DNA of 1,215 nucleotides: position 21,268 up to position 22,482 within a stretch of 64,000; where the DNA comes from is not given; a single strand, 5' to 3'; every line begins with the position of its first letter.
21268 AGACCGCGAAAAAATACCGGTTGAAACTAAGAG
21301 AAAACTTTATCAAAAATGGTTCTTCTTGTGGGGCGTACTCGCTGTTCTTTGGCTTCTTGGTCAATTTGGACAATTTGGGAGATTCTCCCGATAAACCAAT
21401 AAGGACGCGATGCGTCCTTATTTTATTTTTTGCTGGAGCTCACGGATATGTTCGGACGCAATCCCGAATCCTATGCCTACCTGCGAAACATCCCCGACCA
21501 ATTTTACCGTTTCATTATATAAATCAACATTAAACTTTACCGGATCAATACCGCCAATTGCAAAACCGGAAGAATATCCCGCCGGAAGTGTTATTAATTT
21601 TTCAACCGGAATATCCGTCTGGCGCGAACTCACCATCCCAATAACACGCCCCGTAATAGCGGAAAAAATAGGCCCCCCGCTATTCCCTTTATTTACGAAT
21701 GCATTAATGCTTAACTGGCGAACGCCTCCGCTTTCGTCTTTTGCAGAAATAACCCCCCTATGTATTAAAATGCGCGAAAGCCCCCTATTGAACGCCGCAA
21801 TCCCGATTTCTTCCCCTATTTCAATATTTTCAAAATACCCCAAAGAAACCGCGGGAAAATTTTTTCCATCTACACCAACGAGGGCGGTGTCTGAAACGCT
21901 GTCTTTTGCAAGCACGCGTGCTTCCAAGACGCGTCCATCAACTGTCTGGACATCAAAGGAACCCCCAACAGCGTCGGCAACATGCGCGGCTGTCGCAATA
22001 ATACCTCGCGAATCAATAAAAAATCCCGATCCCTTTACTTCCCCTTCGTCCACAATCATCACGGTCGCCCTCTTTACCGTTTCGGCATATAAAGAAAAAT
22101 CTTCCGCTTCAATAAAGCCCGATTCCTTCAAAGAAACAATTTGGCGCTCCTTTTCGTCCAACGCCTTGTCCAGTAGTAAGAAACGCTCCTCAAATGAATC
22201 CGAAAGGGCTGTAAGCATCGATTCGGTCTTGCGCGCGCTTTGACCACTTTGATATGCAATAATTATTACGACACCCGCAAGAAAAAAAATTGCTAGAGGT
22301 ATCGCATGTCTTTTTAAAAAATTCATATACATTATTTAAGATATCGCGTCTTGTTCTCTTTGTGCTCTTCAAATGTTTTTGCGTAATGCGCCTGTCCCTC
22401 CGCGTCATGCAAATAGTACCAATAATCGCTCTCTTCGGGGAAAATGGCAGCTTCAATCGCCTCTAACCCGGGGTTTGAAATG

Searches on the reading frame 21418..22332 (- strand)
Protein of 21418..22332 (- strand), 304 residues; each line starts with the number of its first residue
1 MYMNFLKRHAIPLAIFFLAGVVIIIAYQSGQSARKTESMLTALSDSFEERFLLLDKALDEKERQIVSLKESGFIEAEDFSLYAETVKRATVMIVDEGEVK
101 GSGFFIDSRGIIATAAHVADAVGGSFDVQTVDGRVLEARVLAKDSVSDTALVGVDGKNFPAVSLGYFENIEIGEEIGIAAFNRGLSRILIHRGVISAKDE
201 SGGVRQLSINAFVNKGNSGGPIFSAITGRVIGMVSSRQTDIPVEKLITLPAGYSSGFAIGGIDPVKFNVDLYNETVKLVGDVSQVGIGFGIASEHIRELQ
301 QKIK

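Call 9: search_protein_families(library=pfam, proteins=[window:21418-22332:-], max_evalue=0.001)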
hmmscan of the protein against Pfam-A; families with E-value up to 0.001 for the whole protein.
window:21418-22332:- (304 aa): 2 families
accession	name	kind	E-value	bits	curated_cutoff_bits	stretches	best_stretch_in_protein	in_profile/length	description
PF13365.12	Trypsin_2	-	2.9e-22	80.4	27.6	1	101-233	1-144/144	Trypsin-like peptidase domain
PF00089.32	Trypsin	-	0.00013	22.3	20.6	0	211-236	167-197/220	Trypsin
